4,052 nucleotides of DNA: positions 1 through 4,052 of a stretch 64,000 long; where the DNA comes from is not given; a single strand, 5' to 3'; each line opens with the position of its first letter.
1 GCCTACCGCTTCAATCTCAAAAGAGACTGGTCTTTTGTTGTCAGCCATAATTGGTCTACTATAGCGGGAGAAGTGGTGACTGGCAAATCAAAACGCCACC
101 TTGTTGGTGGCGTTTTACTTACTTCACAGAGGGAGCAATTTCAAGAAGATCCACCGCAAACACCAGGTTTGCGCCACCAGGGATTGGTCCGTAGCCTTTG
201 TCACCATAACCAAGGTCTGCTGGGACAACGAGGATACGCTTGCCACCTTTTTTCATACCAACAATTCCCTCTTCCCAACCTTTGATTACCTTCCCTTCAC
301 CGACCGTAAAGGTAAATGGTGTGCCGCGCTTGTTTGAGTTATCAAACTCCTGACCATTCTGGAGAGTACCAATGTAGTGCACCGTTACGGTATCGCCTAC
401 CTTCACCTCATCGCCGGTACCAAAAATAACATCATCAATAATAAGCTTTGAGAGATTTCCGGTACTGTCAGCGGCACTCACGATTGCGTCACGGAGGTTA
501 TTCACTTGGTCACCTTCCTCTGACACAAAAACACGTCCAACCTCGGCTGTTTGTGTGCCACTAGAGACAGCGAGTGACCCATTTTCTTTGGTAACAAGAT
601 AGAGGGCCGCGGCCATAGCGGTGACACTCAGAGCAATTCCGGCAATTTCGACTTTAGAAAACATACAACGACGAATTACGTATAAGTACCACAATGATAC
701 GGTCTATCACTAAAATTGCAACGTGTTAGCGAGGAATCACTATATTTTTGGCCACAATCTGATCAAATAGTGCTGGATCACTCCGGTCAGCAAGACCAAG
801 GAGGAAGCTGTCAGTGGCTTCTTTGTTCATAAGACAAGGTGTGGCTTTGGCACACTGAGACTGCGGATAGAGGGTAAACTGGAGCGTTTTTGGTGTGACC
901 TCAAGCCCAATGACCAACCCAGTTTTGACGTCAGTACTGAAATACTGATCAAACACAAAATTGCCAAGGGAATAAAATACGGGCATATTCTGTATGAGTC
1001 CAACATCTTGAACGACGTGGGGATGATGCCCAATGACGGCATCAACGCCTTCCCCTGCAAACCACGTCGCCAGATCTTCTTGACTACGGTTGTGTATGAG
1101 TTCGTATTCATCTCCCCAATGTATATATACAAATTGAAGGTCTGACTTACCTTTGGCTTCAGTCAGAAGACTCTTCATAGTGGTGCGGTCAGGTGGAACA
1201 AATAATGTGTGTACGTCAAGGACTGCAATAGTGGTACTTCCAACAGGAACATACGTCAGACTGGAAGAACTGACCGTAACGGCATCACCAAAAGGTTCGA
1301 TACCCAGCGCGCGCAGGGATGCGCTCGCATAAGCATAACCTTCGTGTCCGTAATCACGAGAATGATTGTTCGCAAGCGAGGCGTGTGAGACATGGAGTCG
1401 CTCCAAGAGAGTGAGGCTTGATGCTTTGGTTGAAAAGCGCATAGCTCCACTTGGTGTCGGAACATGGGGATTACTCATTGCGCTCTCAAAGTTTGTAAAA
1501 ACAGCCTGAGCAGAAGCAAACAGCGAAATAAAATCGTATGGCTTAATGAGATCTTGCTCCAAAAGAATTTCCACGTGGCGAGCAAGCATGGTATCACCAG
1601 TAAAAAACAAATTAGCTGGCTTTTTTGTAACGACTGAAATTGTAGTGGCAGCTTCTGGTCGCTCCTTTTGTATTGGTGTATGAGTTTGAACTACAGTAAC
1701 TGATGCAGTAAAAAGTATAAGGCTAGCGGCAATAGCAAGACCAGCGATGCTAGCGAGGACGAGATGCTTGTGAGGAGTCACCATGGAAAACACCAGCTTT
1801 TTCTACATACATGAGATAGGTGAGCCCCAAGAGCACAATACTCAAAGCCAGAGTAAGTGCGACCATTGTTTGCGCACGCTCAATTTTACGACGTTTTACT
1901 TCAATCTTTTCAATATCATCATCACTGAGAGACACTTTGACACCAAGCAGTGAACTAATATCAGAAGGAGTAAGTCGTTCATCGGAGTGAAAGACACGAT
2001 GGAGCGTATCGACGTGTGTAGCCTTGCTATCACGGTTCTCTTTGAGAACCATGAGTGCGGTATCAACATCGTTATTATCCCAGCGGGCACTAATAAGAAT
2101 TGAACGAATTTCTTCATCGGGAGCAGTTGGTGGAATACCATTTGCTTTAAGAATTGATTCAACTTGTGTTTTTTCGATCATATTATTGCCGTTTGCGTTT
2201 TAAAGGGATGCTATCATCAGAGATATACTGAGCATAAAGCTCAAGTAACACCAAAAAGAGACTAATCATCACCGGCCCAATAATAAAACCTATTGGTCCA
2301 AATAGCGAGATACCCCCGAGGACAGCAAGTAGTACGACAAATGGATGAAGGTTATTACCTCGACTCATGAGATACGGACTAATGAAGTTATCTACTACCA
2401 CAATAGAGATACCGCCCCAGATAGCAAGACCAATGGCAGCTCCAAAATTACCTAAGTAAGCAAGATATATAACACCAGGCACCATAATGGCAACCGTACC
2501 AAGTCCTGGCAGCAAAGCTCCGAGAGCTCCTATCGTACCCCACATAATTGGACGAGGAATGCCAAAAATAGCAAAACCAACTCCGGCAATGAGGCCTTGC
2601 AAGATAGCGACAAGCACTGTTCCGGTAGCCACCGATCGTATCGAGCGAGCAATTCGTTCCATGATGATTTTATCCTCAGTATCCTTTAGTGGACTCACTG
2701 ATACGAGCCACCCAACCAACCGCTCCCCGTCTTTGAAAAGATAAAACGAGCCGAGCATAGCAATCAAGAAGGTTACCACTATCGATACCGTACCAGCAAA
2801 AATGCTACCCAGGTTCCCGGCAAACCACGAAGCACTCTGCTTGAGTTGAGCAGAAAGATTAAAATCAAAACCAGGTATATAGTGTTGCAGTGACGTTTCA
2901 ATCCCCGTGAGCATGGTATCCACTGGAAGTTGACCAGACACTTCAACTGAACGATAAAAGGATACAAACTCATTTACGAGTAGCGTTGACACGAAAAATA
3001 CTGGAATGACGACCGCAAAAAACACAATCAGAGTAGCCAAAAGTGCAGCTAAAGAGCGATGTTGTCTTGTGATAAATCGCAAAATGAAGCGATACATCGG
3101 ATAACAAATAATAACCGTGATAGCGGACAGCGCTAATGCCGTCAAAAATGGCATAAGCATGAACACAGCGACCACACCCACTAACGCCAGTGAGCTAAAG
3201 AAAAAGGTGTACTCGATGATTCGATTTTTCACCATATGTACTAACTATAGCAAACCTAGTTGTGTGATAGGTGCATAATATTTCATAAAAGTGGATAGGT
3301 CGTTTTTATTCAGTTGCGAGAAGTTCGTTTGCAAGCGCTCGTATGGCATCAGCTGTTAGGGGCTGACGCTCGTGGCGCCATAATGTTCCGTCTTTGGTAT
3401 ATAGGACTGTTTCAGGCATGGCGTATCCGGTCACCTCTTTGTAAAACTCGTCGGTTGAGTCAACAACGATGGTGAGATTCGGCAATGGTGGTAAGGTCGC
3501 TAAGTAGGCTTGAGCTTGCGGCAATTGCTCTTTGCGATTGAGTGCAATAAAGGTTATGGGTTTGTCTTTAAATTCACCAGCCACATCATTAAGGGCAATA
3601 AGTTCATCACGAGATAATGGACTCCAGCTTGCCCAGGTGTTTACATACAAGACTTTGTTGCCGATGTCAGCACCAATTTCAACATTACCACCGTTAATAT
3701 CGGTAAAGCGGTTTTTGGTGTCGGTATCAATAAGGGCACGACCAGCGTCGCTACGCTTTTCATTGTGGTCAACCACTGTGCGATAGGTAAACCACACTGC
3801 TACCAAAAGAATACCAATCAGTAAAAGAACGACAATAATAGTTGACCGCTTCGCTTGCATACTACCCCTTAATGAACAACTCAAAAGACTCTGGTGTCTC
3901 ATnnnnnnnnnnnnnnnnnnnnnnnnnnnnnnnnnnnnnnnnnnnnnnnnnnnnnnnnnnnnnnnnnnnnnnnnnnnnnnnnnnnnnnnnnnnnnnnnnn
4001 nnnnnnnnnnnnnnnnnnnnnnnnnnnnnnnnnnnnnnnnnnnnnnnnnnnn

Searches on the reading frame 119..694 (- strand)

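Call 11: search_protein_families(library=pfam, proteins=[window:119-694:-], max_evalue=0.01)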
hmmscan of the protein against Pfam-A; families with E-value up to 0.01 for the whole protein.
window:119-694:- (191 aa): 1 family
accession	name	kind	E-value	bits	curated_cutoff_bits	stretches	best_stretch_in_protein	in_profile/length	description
PF00254.34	FKBP_C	-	1.9e-33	115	21.1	1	96-184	3-94/94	FKBP-type peptidyl-prolyl cis-trans isomerase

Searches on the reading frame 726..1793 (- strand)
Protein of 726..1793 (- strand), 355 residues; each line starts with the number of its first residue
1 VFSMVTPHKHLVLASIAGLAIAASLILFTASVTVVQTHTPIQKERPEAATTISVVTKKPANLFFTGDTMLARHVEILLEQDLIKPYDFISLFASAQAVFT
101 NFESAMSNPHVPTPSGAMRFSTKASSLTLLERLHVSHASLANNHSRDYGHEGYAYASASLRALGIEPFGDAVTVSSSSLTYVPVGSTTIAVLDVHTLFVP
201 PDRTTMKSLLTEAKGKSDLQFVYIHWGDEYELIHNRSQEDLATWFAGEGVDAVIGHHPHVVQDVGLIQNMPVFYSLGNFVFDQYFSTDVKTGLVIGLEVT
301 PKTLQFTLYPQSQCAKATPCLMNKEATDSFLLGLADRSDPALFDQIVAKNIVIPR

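Call 11: search_protein_families(library=pfam, proteins=[window:726-1793:-], max_evalue=0.01)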
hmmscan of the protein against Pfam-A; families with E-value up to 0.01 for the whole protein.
window:726-1793:- (355 aa): 1 family
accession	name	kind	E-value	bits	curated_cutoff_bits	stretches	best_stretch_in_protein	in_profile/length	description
PF09587.15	PGA_cap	-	1e-42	146.9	27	1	62-283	2-255/255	Bacterial capsule synthesis protein PGA_cap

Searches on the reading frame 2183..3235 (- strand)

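Call 11: search_protein_families(library=pfam, proteins=[window:2183-3235:-], max_evalue=0.01)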
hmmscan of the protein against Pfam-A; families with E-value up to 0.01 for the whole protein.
window:2183-3235:- (350 aa): 1 family
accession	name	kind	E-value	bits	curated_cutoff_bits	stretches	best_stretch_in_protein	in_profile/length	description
PF01594.21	AI-2E_transport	-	5.6e-49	167.5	34.3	1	12-334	3-326/327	AI-2E family transporter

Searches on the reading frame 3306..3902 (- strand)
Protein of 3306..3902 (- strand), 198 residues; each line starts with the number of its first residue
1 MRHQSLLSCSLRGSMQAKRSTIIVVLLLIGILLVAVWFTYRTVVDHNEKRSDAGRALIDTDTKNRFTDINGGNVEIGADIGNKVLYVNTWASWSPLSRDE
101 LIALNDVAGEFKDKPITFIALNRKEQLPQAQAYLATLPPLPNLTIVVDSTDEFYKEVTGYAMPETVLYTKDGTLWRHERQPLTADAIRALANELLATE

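Call 11: search_protein_families(library=pfam, proteins=[window:3306-3902:-], max_evalue=0.01)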
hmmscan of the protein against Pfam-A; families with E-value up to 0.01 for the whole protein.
window:3306-3902:- (198 aa): 3 families
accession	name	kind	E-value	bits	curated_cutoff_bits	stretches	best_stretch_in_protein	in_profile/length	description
PF08534.16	Redoxin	-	1e-07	32.3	26.6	1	70-181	17-135/148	Redoxin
PF00578.27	AhpC-TSA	-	4.7e-06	27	26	1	68-174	12-121/124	AhpC/TSA family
PF13905.12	Thioredoxin_8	-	0.0072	17.1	27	1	82-173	1-93/94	Thioredoxin-like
